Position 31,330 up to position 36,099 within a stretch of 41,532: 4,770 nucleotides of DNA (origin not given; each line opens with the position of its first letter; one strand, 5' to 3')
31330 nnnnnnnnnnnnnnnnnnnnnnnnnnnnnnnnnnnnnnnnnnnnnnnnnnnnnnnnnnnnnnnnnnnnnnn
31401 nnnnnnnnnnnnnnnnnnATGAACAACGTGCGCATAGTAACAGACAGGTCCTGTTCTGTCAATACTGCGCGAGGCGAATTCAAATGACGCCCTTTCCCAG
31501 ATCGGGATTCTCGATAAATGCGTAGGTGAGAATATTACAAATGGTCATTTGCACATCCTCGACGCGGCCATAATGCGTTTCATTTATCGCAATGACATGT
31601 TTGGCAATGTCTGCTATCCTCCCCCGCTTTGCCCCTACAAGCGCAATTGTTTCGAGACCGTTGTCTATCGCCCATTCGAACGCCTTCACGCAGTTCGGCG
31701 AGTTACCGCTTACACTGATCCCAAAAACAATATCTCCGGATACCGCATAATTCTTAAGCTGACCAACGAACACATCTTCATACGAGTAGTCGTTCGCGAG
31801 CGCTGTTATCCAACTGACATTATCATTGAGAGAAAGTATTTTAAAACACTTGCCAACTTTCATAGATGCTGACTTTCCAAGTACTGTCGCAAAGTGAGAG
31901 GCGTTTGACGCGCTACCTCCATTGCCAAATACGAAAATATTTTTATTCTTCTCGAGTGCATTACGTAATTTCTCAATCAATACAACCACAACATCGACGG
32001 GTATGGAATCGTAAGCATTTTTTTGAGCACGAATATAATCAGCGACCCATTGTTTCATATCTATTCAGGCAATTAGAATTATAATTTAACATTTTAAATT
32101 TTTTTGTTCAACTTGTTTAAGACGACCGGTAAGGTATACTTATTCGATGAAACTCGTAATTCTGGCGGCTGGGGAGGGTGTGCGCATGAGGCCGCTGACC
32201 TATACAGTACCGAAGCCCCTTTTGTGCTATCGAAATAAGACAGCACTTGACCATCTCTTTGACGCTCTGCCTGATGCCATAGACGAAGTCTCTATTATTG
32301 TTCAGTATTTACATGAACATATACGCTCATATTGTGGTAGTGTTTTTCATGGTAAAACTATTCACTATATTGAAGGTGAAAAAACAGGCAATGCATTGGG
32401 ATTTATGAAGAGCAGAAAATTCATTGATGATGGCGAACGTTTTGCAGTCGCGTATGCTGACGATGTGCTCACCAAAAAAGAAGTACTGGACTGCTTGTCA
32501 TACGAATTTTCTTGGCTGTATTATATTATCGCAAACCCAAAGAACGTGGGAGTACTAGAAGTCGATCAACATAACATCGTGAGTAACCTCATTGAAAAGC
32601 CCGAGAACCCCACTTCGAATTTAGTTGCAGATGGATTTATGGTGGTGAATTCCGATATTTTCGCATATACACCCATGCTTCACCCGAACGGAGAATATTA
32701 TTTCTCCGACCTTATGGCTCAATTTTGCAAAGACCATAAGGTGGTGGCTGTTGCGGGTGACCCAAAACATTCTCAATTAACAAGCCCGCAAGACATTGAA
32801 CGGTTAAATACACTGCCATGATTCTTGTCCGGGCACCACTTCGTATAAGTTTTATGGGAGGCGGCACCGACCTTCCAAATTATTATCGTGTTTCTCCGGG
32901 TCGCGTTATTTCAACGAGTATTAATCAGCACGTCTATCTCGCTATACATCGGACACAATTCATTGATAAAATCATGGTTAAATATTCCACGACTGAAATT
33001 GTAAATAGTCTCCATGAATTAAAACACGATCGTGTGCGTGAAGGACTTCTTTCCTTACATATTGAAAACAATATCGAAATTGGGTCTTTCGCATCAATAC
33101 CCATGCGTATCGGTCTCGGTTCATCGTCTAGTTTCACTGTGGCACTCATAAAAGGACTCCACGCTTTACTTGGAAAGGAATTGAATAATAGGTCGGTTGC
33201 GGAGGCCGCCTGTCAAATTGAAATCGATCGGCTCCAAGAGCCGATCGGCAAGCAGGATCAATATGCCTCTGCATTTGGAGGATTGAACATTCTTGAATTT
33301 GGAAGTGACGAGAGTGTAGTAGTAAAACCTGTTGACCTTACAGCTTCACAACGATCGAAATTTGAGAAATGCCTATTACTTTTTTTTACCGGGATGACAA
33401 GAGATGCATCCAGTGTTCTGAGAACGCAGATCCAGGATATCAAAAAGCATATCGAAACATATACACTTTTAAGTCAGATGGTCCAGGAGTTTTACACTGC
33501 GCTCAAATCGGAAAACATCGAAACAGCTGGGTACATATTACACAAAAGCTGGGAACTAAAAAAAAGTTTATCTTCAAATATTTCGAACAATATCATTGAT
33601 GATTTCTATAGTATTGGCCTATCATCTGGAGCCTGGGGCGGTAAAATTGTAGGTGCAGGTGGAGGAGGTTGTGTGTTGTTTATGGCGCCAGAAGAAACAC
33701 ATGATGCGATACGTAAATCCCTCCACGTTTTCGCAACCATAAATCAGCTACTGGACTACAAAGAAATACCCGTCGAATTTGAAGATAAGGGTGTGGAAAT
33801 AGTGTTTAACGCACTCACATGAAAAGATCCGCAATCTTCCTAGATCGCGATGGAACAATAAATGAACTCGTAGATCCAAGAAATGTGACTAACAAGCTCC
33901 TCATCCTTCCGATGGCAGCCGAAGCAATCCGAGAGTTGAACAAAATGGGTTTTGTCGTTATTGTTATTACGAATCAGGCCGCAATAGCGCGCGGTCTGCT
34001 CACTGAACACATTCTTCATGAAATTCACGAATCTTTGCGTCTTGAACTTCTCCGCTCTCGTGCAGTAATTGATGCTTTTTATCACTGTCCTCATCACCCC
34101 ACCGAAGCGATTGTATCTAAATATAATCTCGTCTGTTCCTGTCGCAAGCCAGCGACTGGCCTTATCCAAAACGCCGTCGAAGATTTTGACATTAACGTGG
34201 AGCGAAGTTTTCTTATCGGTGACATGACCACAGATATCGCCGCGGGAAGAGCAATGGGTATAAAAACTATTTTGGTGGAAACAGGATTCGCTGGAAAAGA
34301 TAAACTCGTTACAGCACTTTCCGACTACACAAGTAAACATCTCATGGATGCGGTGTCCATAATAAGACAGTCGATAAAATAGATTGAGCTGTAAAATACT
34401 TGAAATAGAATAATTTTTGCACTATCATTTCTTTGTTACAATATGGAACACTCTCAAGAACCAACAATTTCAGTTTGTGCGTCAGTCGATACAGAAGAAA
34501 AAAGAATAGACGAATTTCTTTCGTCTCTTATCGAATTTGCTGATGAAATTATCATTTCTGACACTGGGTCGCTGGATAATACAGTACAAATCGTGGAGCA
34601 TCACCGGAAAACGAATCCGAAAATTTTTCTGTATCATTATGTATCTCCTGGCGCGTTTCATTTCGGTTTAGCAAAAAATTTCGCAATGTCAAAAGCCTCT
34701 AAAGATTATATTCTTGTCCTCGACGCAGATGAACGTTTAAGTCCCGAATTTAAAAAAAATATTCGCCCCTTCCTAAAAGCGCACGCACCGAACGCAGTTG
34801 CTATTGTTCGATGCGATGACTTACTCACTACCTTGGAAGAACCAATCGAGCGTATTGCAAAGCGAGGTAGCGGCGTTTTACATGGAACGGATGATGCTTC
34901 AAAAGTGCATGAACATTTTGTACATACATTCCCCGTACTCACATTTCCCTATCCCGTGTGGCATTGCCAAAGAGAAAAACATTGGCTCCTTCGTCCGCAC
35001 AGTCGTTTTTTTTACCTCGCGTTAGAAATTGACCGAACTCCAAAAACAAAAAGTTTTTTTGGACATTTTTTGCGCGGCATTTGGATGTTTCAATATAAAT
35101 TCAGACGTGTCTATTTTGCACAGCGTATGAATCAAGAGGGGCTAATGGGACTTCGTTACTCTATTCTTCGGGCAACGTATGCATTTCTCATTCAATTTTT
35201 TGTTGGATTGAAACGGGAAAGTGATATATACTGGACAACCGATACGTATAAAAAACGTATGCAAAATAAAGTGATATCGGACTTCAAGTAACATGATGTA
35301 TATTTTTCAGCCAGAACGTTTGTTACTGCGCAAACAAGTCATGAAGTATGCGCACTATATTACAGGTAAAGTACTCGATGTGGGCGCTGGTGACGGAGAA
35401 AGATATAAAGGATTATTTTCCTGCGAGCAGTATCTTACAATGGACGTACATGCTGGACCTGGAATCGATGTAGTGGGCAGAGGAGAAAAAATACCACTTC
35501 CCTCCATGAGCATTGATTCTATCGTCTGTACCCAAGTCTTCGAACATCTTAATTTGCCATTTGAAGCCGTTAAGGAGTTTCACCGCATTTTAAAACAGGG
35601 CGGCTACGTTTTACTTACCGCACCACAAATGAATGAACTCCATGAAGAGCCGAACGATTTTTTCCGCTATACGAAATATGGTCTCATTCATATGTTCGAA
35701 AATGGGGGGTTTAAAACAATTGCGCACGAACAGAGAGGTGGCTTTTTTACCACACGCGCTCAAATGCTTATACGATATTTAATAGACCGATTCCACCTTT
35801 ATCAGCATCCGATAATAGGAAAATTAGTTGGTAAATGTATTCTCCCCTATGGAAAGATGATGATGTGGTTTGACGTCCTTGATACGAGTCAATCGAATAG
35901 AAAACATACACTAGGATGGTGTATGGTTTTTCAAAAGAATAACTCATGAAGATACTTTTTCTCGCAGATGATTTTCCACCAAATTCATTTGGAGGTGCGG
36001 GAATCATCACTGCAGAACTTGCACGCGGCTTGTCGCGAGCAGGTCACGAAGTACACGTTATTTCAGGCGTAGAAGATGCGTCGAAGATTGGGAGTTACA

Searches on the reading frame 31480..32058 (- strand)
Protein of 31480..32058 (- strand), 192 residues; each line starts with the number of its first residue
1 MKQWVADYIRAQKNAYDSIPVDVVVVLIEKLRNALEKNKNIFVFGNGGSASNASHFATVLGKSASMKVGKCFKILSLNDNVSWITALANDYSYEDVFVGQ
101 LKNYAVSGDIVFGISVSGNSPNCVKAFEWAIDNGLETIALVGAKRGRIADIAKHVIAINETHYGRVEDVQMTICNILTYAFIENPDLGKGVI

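Call 41: search_protein_families(library=pfam, proteins=[window:31480-32058:-], max_evalue=0.001)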
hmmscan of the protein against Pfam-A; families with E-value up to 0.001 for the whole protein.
window:31480-32058:- (192 aa): 2 families
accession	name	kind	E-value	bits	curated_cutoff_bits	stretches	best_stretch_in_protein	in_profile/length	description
PF13580.11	SIS_2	-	2.3e-14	54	27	1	28-142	25-138/138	SIS domain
PF01380.27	SIS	-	5.6e-07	29.9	25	1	91-160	37-106/131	SIS domain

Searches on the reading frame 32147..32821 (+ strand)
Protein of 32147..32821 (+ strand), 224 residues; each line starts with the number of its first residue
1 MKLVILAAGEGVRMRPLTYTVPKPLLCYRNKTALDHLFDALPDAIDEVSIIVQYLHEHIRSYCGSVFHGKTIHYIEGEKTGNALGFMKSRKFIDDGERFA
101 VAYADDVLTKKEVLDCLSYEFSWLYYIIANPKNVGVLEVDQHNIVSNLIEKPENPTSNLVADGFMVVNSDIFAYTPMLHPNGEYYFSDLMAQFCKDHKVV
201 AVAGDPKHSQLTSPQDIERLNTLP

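Call 42: search_protein_families(library=pfam, proteins=[window:32147-32821:+], max_evalue=0.001)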
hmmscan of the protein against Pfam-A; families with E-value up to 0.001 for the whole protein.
window:32147-32821:+ (224 aa): 2 families
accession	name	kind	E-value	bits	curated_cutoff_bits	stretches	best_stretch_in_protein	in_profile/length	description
PF00483.29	NTP_transferase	-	1.5e-19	71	21.2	1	4-198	3-214/245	Nucleotidyl transferase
PF12804.13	NTP_transf_3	-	4.2e-08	34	27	1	4-115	2-105/160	MobA-like NTP transferase domain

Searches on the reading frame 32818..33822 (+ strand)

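Call 42: search_protein_families(library=pfam, proteins=[window:32818-33822:+], max_evalue=0.001)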
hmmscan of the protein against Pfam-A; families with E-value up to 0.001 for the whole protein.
window:32818-33822:+ (334 aa): 3 families
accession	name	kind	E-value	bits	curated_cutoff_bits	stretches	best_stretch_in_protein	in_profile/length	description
PF00288.32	GHMP_kinases_N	-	3.9e-14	53.1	22.3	1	84-155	16-87/87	GHMP kinases N terminal domain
PF08544.19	GHMP_kinases_C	-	1.5e-07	32.1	21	1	227-300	3-77/85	GHMP kinases C terminal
PF22700.2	MVD-like_N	-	0.0005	20.2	27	1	58-131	62-128/157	Diphosphomevalonate decarboxylase-like N-terminal domain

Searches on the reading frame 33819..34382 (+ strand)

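Call 42: search_protein_families(library=pfam, proteins=[window:33819-34382:+], max_evalue=0.001)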
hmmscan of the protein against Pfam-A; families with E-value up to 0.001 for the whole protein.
window:33819-34382:+ (187 aa): 5 families
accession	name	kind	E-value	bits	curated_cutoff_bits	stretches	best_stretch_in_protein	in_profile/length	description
PF13242.12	Hydrolase_like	-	2.6e-15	56.5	22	1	108-174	2-71/75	HAD-hyrolase-like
PF13419.12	HAD_2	-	4.7e-09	37.1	23.8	1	108-153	133-178/178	Haloacid dehalogenase-like hydrolase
PF00702.32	Hydrolase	-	3e-07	31.5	26.4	1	18-147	88-191/191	haloacid dehalogenase-like hydrolase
PF08645.17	PNK3P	-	5.8e-06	26.6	22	1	27-145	28-130/161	Polynucleotide kinase 3 phosphatase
PF13344.12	Hydrolase_6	-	0.00063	20.2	27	0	7-64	2-50/101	Haloacid dehalogenase-like hydrolase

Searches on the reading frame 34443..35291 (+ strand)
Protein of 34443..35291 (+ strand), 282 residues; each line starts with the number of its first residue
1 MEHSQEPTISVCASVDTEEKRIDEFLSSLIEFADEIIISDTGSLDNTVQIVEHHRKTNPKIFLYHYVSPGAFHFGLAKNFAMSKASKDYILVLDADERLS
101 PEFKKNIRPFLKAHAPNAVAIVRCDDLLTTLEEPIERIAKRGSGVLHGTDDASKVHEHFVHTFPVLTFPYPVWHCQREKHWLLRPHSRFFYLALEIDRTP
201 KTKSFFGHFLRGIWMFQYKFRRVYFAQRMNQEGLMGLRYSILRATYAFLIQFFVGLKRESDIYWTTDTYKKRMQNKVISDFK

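Call 42: search_protein_families(library=pfam, proteins=[window:34443-35291:+], max_evalue=0.001)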
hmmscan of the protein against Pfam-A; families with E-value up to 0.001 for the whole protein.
window:34443-35291:+ (282 aa): 3 families
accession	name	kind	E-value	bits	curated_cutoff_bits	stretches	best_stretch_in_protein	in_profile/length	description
PF00535.33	Glycos_transf_2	-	4.6e-16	59.6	23.3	1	17-122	8-116/168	Glycosyl transferase family 2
PF13704.12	Glyco_tranf_2_4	-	2.9e-07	31.3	27.5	1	18-108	3-95/98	Glycosyl transferase family 2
PF10111.15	Glyco_tranf_2_2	-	9.7e-06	25.7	27.3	1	15-102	6-97/276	Glycosyltransferase like family 2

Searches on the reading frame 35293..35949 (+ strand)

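Call 42: search_protein_families(library=pfam, proteins=[window:35293-35949:+], max_evalue=0.001)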
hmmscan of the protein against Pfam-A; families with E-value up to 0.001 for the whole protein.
window:35293-35949:+ (218 aa): 5 families
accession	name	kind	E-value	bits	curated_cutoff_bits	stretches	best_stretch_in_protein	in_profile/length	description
PF08241.18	Methyltransf_11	-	9.6e-12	45.8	21.2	1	28-107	1-94/95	Methyltransferase domain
PF13489.12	Methyltransf_23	-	6.9e-09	36.1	27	1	25-144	24-154/164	Methyltransferase domain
PF08242.18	Methyltransf_12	-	4.3e-06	27.8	30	1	68-105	64-97/98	Methyltransferase domain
PF13649.12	Methyltransf_25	-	1.3e-05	26.3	27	1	61-104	52-97/97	Methyltransferase domain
PF13847.12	Methyltransf_31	-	1.3e-05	25.3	27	0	65-122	64-124/145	Methyltransferase domain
